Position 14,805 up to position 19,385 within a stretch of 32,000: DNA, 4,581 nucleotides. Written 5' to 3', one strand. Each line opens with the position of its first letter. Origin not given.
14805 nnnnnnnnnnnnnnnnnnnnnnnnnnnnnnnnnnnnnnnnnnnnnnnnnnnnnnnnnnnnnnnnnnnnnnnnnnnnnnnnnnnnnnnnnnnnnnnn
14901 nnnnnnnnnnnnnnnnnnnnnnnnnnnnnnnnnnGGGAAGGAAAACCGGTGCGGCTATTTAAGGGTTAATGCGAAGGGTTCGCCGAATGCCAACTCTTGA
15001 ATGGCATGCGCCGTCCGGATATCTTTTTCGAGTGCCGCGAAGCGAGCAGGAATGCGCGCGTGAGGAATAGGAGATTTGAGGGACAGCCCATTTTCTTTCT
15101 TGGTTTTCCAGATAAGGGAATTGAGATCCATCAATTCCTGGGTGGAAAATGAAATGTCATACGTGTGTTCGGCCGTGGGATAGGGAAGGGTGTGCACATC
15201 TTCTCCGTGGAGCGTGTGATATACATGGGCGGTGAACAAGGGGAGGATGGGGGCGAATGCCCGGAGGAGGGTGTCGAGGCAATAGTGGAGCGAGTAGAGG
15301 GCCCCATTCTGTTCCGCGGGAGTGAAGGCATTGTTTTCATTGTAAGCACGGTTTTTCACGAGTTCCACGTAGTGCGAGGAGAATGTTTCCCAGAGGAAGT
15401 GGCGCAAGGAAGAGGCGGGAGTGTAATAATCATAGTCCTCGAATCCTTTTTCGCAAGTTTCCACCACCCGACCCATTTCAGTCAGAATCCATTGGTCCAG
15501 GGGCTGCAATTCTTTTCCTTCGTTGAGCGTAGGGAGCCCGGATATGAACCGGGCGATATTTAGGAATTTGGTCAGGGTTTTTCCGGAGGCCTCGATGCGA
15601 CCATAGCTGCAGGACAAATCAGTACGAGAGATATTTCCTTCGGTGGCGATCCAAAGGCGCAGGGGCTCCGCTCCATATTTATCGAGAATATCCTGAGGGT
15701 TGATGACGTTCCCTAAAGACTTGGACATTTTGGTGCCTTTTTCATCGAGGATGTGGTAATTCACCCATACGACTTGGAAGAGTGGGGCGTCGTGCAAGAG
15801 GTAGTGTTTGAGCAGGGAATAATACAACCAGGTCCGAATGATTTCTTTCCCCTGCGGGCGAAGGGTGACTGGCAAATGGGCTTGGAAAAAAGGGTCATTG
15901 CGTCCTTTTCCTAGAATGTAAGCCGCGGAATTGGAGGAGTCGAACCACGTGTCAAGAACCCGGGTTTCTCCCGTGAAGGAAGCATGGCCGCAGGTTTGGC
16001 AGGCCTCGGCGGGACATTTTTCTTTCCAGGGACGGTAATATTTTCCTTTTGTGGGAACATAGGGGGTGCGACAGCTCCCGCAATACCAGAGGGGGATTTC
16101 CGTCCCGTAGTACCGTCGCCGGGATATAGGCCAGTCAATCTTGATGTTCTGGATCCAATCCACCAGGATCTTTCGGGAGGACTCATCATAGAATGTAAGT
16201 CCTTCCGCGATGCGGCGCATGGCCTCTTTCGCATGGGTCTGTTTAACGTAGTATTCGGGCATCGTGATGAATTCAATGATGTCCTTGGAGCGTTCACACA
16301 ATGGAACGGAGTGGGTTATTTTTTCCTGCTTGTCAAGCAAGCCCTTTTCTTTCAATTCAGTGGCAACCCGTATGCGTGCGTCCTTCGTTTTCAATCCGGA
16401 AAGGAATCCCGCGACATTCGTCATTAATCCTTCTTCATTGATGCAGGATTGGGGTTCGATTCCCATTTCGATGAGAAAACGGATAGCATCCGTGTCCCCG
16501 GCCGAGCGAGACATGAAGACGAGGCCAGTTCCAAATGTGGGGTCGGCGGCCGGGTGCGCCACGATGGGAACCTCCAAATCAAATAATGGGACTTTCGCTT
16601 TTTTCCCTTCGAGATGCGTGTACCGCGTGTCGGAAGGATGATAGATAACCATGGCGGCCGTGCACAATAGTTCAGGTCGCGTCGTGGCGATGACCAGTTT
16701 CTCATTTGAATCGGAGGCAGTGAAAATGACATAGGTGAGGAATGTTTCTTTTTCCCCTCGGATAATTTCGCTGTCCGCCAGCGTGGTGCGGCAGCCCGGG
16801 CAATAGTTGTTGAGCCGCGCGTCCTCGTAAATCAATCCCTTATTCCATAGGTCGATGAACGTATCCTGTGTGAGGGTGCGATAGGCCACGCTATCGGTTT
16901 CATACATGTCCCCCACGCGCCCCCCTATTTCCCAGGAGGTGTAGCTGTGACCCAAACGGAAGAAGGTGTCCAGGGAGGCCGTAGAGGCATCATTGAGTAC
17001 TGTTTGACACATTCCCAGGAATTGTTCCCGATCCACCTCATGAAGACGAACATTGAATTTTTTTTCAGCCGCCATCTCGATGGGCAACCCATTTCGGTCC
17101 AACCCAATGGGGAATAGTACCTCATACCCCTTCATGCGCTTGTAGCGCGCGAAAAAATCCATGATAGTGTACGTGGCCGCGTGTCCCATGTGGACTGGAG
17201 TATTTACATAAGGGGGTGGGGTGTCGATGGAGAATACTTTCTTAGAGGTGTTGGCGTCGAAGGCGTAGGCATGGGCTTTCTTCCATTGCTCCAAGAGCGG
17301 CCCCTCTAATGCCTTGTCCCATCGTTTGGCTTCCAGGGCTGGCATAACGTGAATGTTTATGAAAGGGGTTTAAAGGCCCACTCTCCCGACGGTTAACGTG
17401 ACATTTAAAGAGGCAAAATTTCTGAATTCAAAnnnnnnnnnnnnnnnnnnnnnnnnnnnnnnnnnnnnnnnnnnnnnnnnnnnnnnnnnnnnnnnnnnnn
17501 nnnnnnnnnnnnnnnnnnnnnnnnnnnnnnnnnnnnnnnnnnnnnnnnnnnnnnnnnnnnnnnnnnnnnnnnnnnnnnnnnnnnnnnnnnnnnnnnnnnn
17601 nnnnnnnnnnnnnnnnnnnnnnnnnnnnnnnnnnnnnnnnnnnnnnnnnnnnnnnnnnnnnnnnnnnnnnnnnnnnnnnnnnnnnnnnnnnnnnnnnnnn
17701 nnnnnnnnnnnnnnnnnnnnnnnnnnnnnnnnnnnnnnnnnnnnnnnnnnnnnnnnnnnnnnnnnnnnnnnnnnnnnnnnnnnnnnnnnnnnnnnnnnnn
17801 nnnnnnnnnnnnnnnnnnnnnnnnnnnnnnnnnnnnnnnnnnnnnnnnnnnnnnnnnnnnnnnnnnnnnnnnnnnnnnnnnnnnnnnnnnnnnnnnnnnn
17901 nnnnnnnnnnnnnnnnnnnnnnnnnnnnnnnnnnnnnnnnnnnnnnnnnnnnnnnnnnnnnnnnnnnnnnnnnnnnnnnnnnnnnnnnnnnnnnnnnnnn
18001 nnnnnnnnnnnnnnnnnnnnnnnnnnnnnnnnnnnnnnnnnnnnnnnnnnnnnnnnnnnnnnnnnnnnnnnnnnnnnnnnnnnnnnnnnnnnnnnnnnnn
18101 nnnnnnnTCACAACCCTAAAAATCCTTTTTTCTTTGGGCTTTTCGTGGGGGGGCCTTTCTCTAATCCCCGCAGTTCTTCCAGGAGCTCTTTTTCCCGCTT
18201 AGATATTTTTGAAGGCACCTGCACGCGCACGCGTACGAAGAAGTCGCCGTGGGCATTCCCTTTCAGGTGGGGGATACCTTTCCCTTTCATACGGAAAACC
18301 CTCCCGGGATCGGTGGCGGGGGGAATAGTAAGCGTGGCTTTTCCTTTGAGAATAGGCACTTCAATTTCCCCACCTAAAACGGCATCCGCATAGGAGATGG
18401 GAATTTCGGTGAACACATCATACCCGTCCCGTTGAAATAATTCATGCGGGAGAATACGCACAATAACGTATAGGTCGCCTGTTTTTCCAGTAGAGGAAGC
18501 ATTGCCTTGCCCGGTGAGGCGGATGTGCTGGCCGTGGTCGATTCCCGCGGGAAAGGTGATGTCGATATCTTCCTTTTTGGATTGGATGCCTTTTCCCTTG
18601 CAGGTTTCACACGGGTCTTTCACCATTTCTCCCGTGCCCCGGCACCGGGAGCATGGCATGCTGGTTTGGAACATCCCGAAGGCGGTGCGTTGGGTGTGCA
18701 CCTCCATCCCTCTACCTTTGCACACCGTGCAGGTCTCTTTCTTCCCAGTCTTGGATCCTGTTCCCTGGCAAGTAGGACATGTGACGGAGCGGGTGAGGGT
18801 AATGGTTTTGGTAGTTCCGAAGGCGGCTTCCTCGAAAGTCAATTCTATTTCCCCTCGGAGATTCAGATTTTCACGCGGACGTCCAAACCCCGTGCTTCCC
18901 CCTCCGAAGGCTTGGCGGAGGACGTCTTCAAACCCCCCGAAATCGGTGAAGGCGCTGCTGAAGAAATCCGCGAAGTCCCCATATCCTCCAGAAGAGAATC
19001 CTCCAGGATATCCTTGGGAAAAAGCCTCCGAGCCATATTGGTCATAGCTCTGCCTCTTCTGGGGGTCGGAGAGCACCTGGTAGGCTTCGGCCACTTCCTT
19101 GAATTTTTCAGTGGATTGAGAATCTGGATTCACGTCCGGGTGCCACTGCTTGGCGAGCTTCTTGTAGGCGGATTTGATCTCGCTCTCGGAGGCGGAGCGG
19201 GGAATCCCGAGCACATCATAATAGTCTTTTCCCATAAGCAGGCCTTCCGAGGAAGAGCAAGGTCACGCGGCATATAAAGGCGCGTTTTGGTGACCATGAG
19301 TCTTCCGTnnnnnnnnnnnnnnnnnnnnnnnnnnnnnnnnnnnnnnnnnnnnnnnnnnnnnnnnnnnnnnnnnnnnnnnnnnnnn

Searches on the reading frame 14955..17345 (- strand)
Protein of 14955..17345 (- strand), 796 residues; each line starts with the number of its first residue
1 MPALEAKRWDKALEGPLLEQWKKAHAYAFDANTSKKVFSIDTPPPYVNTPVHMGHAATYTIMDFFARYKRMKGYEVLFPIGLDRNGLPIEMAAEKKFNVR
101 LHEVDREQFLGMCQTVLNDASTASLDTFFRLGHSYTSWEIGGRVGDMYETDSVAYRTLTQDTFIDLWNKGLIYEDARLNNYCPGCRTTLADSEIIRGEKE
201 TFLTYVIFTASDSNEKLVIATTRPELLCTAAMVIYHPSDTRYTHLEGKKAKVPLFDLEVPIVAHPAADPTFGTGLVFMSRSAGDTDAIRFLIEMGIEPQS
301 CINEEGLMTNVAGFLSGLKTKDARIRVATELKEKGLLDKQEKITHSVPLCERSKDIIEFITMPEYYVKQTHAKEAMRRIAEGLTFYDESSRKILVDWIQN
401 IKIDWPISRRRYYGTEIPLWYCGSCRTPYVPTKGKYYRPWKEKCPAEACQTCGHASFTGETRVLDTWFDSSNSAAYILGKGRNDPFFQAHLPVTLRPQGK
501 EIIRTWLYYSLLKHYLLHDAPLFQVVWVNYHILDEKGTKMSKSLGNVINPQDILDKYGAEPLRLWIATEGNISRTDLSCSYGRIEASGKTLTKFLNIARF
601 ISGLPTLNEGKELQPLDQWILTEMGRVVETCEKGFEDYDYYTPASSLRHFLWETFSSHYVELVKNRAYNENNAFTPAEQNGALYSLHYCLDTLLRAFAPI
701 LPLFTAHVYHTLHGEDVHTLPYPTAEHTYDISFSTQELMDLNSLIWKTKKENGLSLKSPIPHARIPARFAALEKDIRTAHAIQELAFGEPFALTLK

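Call 9: search_protein_families(library=pfam, proteins=[window:14955-17345:-], max_evalue=0.00001)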
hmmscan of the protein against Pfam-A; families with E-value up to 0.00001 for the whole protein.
window:14955-17345:- (796 aa): 4 families
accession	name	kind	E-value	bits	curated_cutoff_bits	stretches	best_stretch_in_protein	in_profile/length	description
PF00133.28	tRNA-synt_1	-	1.4e-71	241.9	22.7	1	17-569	2-405/414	tRNA synthetases class I (I, L, M and V)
PF08264.19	Anticodon_1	-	5.2e-28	98.2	25.1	1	617-760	1-144/148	Anticodon-binding domain of tRNA ligase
PF09334.17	tRNA-synt_1g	-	1.6e-26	93.4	20.1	1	40-194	3-135/391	tRNA synthetases class I (M)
PF01406.26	tRNA-synt_1e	-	6.6e-10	39.3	27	0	525-569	239-283/301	tRNA synthetases class I (C) catalytic domain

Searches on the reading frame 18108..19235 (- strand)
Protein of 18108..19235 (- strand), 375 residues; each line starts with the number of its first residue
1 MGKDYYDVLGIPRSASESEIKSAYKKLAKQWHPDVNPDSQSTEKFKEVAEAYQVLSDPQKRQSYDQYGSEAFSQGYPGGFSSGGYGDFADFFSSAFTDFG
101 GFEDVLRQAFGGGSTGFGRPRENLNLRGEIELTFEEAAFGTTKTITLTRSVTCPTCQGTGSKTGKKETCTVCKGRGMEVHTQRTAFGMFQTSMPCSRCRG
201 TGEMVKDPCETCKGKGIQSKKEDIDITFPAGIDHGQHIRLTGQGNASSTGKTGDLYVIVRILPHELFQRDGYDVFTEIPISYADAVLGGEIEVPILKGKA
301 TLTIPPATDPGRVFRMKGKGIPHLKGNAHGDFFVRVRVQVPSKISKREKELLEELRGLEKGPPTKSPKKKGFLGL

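Call 9: search_protein_families(library=pfam, proteins=[window:18108-19235:-], max_evalue=0.00001)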
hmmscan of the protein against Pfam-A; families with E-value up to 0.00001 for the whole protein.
window:18108-19235:- (375 aa): 3 families
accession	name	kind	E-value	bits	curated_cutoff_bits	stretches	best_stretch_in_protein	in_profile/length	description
PF01556.23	DnaJ_C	-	3e-49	167.4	26.6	1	128-341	3-152/152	DnaJ C terminal domain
PF00226.36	DnaJ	-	6.7e-28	97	27.8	1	4-65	1-63/63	DnaJ domain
PF00684.25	DnaJ_CXXCXGXG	-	2.6e-17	63.3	32.7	1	153-216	1-65/65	DnaJ central domain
